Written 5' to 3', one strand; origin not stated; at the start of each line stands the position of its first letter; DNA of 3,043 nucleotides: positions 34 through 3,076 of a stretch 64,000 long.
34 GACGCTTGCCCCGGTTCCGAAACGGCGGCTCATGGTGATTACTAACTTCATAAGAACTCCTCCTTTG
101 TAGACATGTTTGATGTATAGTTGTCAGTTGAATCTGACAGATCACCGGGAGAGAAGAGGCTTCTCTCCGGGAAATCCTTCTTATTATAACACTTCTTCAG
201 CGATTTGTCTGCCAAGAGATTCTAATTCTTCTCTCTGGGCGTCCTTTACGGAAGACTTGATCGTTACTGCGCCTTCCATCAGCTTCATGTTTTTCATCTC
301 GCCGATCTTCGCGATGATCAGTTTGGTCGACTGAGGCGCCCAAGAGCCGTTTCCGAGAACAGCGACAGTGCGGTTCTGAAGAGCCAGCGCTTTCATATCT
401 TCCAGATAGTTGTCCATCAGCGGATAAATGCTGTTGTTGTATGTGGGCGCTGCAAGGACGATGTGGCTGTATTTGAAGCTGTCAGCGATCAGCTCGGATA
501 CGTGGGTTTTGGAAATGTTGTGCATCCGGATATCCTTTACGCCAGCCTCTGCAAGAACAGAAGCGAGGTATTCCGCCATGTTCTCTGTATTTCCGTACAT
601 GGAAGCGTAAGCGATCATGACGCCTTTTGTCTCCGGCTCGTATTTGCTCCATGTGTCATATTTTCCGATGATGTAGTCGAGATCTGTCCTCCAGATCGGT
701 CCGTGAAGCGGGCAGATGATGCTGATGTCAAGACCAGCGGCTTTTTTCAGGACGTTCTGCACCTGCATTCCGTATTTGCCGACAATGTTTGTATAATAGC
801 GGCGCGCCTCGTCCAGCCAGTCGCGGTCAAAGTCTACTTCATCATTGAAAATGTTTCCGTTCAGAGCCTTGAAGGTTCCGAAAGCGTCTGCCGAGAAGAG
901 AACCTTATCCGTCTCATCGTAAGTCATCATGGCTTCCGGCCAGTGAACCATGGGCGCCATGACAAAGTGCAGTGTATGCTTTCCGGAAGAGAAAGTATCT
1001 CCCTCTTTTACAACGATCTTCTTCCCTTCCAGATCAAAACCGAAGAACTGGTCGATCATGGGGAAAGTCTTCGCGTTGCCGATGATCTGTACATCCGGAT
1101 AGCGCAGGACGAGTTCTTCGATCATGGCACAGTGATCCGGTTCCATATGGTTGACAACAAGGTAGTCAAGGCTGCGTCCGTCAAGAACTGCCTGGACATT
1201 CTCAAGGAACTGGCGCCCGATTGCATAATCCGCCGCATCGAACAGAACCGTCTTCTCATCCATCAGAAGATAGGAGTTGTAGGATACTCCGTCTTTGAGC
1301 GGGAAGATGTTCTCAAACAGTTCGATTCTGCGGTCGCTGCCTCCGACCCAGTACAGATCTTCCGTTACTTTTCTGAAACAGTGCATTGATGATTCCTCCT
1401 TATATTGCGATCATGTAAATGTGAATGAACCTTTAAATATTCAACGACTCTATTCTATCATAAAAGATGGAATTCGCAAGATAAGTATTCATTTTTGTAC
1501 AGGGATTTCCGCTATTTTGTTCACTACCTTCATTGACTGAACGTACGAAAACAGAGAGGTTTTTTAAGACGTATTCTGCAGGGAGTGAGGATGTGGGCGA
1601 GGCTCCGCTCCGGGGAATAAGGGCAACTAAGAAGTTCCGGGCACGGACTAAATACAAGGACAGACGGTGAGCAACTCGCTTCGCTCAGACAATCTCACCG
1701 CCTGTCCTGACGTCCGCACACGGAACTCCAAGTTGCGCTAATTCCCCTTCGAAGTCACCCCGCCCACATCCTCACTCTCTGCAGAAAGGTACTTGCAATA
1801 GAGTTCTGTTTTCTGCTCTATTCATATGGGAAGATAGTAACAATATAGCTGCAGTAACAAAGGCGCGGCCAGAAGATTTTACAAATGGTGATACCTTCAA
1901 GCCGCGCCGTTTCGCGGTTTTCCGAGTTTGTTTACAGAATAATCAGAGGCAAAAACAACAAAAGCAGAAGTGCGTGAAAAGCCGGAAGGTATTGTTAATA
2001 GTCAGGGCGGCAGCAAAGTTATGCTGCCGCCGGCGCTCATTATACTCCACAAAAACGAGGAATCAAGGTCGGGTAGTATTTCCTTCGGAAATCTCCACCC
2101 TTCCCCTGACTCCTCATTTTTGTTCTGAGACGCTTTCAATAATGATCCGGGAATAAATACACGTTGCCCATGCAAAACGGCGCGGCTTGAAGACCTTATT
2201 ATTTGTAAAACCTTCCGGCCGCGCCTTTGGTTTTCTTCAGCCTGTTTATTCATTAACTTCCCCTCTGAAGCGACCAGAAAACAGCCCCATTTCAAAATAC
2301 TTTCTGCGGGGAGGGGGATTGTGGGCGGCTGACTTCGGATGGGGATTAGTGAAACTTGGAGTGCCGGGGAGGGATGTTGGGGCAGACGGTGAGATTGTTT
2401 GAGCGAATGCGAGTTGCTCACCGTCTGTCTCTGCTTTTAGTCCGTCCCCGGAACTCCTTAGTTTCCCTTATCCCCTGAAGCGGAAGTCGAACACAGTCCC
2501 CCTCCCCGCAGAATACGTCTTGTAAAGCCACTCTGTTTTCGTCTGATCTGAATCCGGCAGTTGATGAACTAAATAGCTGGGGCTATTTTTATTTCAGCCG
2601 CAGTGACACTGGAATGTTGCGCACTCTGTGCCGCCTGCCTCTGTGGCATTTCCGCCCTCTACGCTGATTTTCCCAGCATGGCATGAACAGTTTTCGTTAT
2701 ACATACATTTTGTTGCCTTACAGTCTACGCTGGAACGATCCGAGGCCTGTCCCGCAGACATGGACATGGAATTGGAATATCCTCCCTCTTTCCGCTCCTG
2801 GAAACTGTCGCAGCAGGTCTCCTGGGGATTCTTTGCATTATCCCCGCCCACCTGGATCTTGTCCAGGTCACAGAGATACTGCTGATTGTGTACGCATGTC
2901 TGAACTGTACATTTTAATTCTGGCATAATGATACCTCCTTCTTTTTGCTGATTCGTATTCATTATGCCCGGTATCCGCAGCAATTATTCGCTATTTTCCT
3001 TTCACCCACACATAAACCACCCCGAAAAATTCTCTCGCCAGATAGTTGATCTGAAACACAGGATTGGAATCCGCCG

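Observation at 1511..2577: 1.07-kb non-coding palindrome built from palindromes, upstream of fprA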

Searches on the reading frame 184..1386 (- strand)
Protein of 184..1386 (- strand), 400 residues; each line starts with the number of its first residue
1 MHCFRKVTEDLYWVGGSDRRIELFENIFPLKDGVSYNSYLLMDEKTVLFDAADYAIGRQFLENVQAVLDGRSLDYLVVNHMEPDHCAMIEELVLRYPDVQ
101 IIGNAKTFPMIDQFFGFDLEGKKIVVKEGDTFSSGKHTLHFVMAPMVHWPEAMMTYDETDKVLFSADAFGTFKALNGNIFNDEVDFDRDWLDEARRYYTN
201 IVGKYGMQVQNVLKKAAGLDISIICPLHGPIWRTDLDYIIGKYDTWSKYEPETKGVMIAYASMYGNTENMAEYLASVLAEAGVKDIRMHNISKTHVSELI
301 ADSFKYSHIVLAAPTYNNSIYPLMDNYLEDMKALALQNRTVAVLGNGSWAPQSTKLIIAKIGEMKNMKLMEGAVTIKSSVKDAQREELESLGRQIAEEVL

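Call 10: find_encoding_contigs(protein=window:184-1386:-, flank=6000, max_places=10)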
Protein window:184-1386:- (400 aa): 21 contigs read that carry it; 9 places shown.
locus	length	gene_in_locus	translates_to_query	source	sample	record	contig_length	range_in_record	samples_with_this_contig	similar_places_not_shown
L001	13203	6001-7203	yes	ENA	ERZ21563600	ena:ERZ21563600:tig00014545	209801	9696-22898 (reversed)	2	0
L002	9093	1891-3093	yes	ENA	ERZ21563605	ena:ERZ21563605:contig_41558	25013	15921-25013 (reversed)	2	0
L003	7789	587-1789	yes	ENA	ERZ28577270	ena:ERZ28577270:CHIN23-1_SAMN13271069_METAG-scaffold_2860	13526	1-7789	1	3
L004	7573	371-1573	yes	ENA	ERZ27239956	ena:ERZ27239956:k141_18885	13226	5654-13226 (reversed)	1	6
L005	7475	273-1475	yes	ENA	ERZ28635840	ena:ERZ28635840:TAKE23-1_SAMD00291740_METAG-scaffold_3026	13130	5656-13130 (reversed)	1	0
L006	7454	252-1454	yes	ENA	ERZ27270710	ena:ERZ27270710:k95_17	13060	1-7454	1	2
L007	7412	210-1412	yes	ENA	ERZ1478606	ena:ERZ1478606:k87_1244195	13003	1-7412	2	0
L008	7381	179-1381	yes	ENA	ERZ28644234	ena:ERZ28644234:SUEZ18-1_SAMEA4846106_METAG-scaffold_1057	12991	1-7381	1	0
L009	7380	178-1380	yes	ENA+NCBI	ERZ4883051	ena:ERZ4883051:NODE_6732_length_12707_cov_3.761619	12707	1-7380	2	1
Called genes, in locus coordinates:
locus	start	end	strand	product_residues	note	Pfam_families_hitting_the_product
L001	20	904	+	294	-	PF00126:HTH_1, PF03466:LysR_substrate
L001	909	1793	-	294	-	PF00126:HTH_1, PF03466:LysR_substrate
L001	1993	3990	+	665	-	PF00724:Oxidored_FMN, PF07992:Pyr_redox_2 (weak), PF00070:Pyr_redox (weak), PF00890:FAD_binding_2 (weak), PF01134:GIDA (weak), PF07992:Pyr_redox_2, PF12831:FAD_oxidored, PF00070:Pyr_redox, +5 more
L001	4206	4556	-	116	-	PF00462:Glutaredoxin (weak), PF03960:ArsC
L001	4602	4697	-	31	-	-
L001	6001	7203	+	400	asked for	PF00753:Lactamase_B, PF19583:ODP, PF00258:Flavodoxin_1, PF12724:Flavodoxin_5 (weak)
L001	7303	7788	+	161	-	PF13189:Cytidylate_kin2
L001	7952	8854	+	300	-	-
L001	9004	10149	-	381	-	PF13624:SurA_N_3 (weak)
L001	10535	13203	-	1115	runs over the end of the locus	PF22590:Cas3-like_C_2 (faint), PF17757:UvrB_inter, PF02559:CarD_TRCF_RID, PF00270:DEAD, PF04851:ResIII, PF00271:Helicase_C, PF03461:TRCF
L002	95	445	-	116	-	PF00462:Glutaredoxin (weak), PF03960:ArsC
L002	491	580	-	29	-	-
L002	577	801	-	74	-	-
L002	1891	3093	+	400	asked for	PF00753:Lactamase_B, PF19583:ODP, PF00258:Flavodoxin_1, PF12724:Flavodoxin_5 (weak)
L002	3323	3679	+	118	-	PF13189:Cytidylate_kin2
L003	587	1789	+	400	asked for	PF00753:Lactamase_B, PF19583:ODP, PF00258:Flavodoxin_1, PF12724:Flavodoxin_5 (weak)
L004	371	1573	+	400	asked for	PF00753:Lactamase_B, PF19583:ODP, PF00258:Flavodoxin_1, PF12724:Flavodoxin_5 (weak)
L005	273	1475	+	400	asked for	PF00753:Lactamase_B, PF19583:ODP, PF00258:Flavodoxin_1, PF12724:Flavodoxin_5 (weak)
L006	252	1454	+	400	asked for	PF00753:Lactamase_B, PF19583:ODP, PF00258:Flavodoxin_1, PF12724:Flavodoxin_5 (weak)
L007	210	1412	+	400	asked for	PF00753:Lactamase_B, PF19583:ODP, PF00258:Flavodoxin_1, PF12724:Flavodoxin_5 (weak)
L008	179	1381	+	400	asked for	PF00753:Lactamase_B, PF19583:ODP, PF00258:Flavodoxin_1, PF12724:Flavodoxin_5 (weak)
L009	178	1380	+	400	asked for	PF00753:Lactamase_B, PF19583:ODP, PF00258:Flavodoxin_1, PF12724:Flavodoxin_5 (weak)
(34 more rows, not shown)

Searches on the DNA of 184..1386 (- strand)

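Call 78: build_rna_model(alignment_id=A4)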
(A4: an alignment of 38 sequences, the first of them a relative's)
Model R1 built from alignment A4 (38 sequences, 116 columns); structure: RNAalifold consensus.
model positions 109; base pairs 24; branch points 0; effective number of sequences 6.69; information 0.59 bits per position. Calibrated on 0.2 Mb of random sequence (short: E-values are rough).
structure used (alignment columns):
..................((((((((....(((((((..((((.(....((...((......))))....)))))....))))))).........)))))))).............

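Call 79: search_with_rna_model(model_id=R1, source=window, max_evalue=1, filters=off)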
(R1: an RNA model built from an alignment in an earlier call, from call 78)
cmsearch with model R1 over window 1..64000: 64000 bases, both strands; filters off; matches with E-value up to 1: 4.
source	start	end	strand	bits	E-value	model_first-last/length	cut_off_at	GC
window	39650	39757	-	100.3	1.6e-19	1-109/109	no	0.53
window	1629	1736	-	100.2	1.7e-19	1-109/109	no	0.56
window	40183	40290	+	95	2.5e-18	1-109/109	no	0.57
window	2351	2459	+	93.2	6.2e-18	1-109/109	no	0.56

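Call 84: search_with_rna_model(model_id=R1, sources=[L137, L138, L139, L142, L144, L146, L148, L149, L150, L151], max_evalue=0.1)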
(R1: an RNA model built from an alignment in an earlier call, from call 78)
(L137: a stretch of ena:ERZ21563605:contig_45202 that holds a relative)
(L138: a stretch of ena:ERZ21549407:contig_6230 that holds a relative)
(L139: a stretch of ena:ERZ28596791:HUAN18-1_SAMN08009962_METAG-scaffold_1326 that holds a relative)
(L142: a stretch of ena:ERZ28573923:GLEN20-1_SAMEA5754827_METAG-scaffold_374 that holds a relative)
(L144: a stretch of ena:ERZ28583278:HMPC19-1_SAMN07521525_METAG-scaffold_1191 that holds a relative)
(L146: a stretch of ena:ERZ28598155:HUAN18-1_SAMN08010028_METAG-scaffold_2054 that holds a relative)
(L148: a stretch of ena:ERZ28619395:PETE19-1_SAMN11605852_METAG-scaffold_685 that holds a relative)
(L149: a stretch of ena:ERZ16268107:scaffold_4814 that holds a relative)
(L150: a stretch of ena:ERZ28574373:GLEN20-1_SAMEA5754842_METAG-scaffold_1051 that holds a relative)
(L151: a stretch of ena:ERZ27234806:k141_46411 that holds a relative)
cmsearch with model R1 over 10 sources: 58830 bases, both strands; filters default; matches with E-value up to 0.1: 6.
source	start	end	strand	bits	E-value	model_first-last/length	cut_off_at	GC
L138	2636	2744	+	98.6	3.5e-19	1-109/109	no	0.49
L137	2636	2744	+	98.5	3.8e-19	1-109/109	no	0.47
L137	2220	2328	-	96.9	8.7e-19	1-109/109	no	0.56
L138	2220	2328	-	96.9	8.7e-19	1-109/109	no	0.56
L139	2237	2345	-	86.1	2.1e-16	1-109/109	no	0.56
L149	2191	2299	+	69.8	9.6e-13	1-109/109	no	0.4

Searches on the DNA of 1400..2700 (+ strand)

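Call 14: search_rna_families(source=window, start=1400, end=2700, threshold=evalue, max_evalue=10)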
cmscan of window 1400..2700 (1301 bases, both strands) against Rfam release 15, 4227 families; matches with E-value up to 10: 9.
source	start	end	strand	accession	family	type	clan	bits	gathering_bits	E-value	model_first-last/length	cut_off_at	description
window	2302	2513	+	RF04159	MIR1437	Gene; miRNA;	-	47.5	168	1.3e-06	1-192/192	no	MIR1437 microRNA precursor family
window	2301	2513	+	RF04119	MIR1858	Gene; miRNA;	-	38.9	137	9.4e-05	1-197/197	no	MIR1858 microRNA precursor family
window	2051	2121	-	RF03623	mir-1252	Gene; miRNA;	-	19.9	70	2.6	1-65/65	no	mir-1252 microRNA precursor family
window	1651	1712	-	RF03192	mir-6794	Gene; miRNA;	-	19.4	74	1.3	1-62/62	no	mir-6794 microRNA precursor family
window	2357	2460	+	RF03206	mir-3102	Gene; miRNA;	-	18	61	6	1-104/104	no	mir-3102 microRNA precursor family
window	1465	1568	-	RF02120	FTX_2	Gene; lncRNA;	-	17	48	2.2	1-97/97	no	FTX transcript, XIST regulator conserved region 2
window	1657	1708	-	RF00073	MIR156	Gene; miRNA;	-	15.8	62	6.4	1-88/88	no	mir-156 microRNA precursor family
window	2561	2594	+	RF02108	DLEU2_4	Gene; lncRNA;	-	15.1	40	4.8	1-58/58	no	Deleted in lymphocytic leukemia 2 conserved region 4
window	2061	2121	-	RF01123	sR35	Gene; snRNA; snoRNA; CD-box;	-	12.5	60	4.1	1-57/57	no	Small nucleolar RNA sR35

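Call 43: search_dna_similar(query=window:1511-2577:+, collection=plasmids, mode=distant, max_rows=15)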
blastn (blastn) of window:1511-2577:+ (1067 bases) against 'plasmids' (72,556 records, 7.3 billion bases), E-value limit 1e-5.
Records with a match: 1; places in all: 1; records where one place covers at least 80% of the query: 0.
Best place of each record, by identity: 80-90% 1.
By first word of the organism name: uncultured 1.
By predicted mobility (MOB-suite, as given by PLSDB): non-mobilizable 1.
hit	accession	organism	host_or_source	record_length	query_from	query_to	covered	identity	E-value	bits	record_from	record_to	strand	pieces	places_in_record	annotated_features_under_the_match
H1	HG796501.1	uncultured bacterium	-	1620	552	600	5%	87.8%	1e-6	63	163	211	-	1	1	none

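Call 44: search_dna_similar(query=window:1511-2577:+, collection=phages, mode=distant, max_rows=15)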
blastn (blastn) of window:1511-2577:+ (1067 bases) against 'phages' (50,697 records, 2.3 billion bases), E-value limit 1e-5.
No match.

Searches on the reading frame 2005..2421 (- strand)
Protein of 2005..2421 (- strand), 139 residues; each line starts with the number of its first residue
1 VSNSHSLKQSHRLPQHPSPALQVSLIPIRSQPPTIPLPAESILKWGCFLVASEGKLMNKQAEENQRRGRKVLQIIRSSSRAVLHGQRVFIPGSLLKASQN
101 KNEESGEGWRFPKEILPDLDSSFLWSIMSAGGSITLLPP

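Call 93: search_protein_families(library=pfam, proteins=[window:2005-2421:-], max_evalue=0.1)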
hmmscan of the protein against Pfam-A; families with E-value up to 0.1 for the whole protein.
window:2005-2421:- (139 aa): 0 families
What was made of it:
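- Checked: The longest (139 aa, GTG start, 2002-2421 minus) and four others have no Pfam match (call 93), and copy 2 has that region deleted.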

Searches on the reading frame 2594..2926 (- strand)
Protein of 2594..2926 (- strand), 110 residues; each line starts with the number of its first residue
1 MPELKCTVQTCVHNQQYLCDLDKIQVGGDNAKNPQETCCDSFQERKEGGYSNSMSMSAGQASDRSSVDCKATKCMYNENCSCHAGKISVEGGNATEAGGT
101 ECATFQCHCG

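Call 37: find_encoding_contigs(protein=window:2594-2926:-, flank=4000, max_places=10)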
Protein window:2594-2926:- (110 aa): 23 contigs read that carry it; 10 places shown.
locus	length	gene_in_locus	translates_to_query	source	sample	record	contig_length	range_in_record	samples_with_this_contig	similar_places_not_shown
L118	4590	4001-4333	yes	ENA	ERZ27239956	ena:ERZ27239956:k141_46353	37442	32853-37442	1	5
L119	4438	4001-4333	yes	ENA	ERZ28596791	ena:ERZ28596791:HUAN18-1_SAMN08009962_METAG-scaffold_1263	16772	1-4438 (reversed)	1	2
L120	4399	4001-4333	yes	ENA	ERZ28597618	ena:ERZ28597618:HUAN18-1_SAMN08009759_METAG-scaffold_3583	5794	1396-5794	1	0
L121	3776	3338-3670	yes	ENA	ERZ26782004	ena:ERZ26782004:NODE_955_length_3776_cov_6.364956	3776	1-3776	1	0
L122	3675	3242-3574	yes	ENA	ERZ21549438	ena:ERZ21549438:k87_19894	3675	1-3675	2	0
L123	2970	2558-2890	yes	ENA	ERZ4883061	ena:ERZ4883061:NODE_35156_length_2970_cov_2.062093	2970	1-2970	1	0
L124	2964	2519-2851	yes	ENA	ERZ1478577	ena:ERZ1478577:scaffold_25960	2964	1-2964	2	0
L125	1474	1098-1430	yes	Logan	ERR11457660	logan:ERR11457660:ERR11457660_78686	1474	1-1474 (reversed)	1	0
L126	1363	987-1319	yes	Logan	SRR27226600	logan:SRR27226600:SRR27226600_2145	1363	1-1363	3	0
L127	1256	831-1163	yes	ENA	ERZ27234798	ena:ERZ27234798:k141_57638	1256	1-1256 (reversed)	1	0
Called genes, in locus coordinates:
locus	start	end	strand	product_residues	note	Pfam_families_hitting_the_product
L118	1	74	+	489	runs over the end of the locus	PF00392:GntR, PF00155:Aminotran_1_2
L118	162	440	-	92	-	-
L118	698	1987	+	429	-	PF00709:Adenylsucc_synt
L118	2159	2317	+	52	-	-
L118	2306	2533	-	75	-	-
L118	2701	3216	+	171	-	PF02810:SEC-C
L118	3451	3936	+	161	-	PF02698:DUF218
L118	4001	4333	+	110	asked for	PF07561:DUF1540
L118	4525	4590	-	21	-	?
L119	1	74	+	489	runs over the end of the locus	PF00392:GntR, PF00155:Aminotran_1_2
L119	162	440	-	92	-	-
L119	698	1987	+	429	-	PF00709:Adenylsucc_synt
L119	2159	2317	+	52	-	-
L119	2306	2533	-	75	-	-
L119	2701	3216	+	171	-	PF02810:SEC-C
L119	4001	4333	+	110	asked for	PF07561:DUF1540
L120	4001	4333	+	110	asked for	PF07561:DUF1540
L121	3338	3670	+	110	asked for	PF07561:DUF1540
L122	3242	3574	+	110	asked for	PF07561:DUF1540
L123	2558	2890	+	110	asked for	PF07561:DUF1540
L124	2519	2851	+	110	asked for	PF07561:DUF1540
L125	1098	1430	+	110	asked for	PF07561:DUF1540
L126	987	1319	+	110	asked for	PF07561:DUF1540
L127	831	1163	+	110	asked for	PF07561:DUF1540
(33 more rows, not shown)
